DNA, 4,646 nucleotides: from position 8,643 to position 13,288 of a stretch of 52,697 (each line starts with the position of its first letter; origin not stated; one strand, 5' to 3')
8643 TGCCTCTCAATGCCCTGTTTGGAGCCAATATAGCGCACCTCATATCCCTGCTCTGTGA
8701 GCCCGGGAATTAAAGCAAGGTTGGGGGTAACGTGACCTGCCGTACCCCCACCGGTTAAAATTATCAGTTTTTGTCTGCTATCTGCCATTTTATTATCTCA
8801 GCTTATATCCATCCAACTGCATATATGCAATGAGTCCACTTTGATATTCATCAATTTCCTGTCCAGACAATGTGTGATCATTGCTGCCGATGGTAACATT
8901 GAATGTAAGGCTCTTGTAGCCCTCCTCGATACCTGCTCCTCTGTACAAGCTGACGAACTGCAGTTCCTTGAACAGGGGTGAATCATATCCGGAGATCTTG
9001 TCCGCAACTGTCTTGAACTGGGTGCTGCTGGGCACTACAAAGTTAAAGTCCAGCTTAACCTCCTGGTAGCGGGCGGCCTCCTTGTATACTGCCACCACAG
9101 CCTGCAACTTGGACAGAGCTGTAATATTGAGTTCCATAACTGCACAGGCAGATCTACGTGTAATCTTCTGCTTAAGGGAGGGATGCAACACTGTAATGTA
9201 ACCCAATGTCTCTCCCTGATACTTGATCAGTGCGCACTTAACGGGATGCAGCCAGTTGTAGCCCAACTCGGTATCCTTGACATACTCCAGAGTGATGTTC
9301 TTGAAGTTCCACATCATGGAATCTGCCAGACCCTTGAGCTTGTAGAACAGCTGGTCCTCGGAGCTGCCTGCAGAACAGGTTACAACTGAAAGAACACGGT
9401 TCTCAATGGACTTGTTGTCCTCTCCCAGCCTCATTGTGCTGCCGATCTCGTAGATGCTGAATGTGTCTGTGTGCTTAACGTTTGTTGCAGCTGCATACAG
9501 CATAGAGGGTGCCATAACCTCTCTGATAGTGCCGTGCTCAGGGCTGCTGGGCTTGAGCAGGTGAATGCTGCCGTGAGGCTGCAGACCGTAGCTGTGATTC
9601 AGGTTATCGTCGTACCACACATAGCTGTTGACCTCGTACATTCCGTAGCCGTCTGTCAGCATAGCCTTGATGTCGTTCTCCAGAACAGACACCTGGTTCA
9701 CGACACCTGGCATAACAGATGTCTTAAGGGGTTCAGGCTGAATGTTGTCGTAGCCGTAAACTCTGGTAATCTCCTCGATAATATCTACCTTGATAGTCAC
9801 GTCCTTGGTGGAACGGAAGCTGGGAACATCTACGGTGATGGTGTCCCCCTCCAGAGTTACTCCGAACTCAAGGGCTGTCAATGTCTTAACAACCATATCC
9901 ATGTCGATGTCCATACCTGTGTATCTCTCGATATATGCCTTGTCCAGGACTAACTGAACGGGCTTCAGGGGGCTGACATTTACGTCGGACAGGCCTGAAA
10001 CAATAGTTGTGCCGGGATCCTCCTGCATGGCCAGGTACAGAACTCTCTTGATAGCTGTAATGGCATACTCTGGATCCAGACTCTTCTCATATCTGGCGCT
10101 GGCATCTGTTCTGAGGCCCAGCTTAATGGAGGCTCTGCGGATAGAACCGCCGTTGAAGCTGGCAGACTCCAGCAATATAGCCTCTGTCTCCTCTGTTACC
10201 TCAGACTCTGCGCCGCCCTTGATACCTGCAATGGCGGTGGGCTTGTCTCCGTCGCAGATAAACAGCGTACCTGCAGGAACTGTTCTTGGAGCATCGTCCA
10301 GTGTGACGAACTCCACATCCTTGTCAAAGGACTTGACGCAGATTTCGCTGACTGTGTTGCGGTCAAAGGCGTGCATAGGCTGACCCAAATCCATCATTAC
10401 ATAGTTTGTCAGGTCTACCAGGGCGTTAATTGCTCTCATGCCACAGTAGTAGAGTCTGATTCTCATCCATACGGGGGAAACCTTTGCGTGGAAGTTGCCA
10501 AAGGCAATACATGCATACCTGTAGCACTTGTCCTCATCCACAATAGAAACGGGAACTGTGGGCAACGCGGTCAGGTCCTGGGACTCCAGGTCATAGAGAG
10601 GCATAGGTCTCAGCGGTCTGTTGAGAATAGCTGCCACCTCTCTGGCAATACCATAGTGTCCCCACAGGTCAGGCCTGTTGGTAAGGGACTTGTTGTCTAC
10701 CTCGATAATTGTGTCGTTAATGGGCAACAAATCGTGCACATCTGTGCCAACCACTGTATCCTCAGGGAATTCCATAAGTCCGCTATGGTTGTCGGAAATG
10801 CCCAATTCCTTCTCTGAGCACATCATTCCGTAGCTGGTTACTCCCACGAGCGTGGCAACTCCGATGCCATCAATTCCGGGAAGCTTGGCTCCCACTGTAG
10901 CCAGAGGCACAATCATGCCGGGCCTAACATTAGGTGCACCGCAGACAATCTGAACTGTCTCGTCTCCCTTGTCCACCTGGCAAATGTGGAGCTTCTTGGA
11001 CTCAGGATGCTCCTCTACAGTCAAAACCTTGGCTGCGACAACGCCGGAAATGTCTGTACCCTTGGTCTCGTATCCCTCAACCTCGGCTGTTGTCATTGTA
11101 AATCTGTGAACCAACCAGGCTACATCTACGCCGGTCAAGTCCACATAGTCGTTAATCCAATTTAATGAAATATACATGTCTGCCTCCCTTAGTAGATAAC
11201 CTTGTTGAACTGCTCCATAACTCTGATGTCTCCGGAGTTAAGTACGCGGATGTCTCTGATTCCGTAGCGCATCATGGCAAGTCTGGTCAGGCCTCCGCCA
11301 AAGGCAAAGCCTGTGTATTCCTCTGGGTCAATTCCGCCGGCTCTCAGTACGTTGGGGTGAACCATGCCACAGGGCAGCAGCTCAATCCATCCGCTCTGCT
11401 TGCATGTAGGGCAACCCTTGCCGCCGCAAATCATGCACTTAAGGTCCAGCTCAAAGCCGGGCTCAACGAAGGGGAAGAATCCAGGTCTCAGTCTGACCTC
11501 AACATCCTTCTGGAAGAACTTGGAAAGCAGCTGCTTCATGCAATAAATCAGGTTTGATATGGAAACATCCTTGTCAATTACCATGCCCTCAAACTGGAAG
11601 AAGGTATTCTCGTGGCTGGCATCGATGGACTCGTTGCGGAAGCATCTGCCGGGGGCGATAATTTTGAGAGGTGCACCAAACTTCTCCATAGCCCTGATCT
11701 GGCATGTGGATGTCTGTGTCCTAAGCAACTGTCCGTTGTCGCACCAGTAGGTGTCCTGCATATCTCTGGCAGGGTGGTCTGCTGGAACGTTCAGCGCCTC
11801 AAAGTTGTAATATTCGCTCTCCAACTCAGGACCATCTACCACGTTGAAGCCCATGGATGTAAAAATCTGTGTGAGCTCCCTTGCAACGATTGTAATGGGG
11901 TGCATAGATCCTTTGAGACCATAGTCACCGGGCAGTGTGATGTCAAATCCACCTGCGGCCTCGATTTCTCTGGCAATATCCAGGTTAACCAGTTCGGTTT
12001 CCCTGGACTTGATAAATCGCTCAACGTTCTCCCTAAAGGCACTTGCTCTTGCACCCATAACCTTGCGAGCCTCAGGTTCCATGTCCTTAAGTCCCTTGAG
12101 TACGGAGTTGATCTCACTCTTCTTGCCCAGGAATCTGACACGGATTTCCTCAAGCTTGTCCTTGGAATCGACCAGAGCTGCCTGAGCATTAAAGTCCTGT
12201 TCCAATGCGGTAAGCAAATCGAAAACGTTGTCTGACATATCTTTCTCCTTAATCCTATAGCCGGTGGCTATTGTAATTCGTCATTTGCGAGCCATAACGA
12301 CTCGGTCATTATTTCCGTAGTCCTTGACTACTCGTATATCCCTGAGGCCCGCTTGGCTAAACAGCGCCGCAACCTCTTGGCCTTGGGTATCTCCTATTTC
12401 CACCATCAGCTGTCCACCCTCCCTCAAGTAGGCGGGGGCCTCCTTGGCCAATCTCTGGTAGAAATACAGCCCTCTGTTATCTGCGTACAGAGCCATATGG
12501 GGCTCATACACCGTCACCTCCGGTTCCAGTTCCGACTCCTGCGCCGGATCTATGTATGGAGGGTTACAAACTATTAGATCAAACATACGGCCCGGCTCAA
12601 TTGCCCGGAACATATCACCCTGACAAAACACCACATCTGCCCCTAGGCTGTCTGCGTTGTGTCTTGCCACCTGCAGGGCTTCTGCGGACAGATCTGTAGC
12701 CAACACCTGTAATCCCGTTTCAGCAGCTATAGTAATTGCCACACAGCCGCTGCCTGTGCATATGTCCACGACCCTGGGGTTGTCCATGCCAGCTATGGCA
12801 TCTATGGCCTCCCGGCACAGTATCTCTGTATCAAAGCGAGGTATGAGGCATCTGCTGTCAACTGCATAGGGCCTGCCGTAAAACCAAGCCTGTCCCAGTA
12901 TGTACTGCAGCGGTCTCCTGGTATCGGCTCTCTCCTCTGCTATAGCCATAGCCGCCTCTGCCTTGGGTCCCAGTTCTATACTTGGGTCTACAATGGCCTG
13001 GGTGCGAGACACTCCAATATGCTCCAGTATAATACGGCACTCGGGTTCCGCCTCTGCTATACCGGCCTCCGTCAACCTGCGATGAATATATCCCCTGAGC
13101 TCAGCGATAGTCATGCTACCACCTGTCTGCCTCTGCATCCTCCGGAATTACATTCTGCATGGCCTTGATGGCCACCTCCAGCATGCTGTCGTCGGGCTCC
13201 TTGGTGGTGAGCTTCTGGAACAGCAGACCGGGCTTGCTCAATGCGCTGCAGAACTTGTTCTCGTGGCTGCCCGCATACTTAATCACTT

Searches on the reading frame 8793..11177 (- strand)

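Call 95: search_protein_families(library=pfam, proteins=[window:8793-11177:-], max_evalue=0.0001)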
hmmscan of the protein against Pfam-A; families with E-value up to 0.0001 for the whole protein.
window:8793-11177:- (794 aa): 5 families
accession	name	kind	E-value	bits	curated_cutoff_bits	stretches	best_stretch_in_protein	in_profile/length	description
PF03483.22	B3_4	-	9e-50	169.1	29.3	1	218-382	2-168/174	B3/4 domain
PF17759.6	tRNA_synthFbeta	-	1.2e-24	87.5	22.4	1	484-685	6-214/214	Phenylalanyl tRNA synthetase beta chain CLM domain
PF01588.26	tRNA_bind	-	8.6e-20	71.1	27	1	47-145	2-95/96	Putative tRNA binding domain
PF03484.21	B5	-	3.7e-18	65.9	28.6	1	411-476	3-67/67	tRNA synthetase B5 domain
PF03147.19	FDX-ACB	-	8.1e-16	58.7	31.1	1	703-787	2-86/94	Ferredoxin-fold anticodon binding domain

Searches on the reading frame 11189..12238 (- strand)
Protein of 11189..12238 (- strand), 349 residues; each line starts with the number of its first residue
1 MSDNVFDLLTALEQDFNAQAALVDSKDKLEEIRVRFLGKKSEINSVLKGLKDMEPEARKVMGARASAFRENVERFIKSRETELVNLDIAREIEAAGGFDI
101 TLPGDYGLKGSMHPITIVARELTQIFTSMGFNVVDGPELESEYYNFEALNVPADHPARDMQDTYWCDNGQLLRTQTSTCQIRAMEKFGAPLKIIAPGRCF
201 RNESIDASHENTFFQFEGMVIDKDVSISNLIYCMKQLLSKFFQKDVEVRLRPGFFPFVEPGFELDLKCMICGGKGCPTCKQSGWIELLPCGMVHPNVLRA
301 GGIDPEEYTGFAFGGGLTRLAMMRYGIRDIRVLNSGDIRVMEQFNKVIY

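Call 95: search_protein_families(library=pfam, proteins=[window:11189-12238:-], max_evalue=0.0001)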
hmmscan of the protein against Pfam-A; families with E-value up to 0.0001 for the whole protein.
window:11189-12238:- (349 aa): 2 families
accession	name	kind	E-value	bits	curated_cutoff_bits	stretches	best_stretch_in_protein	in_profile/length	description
PF01409.25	tRNA-synt_2d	-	1.2e-89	300.5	19.8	1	98-344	2-246/246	tRNA synthetases class II core domain (F)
PF02912.23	Phe_tRNA-synt_N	-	5.4e-18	65.2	22.3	1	25-87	2-64/69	Aminoacyl tRNA synthetase class II, N-terminal domain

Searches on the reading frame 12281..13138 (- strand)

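Call 95: search_protein_families(library=pfam, proteins=[window:12281-13138:-], max_evalue=0.0001)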
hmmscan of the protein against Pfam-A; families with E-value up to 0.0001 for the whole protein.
window:12281-13138:- (285 aa): 10 families
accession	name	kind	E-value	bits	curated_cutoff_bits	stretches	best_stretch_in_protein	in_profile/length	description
PF05175.20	MTS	-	8e-14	52.1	23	1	119-200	31-113/170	Methyltransferase small domain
PF13649.12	Methyltransf_25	-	1.5e-11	45.2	27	1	123-192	1-71/97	Methyltransferase domain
PF13847.12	Methyltransf_31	-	1.2e-10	41.7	27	1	120-247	4-110/145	Methyltransferase domain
PF17827.6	PrmC_N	-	4.2e-09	37.3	23.4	1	15-82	3-71/71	PrmC N-terminal domain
PF06325.19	PrmA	-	2.6e-07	30.8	22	1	104-192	147-233/296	Ribosomal protein L11 methyltransferase (PrmA)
PF03602.21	Cons_hypoth95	-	2.6e-06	27.7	24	1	118-199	40-127/182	Conserved hypothetical protein 95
PF08241.18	Methyltransf_11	-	7.2e-06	27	21.2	1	125-192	2-67/95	Methyltransferase domain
PF09445.16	Methyltransf_15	-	1e-05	25.6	22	1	122-195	3-81/165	RNA cap guanine-N2 methyltransferase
PF08242.18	Methyltransf_12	-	1.6e-05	26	30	1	125-192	2-72/98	Methyltransferase domain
PF01170.24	UPF0020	-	5.5e-05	23.4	22.3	0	138-197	72-133/197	RMKL-like, methyltransferase domain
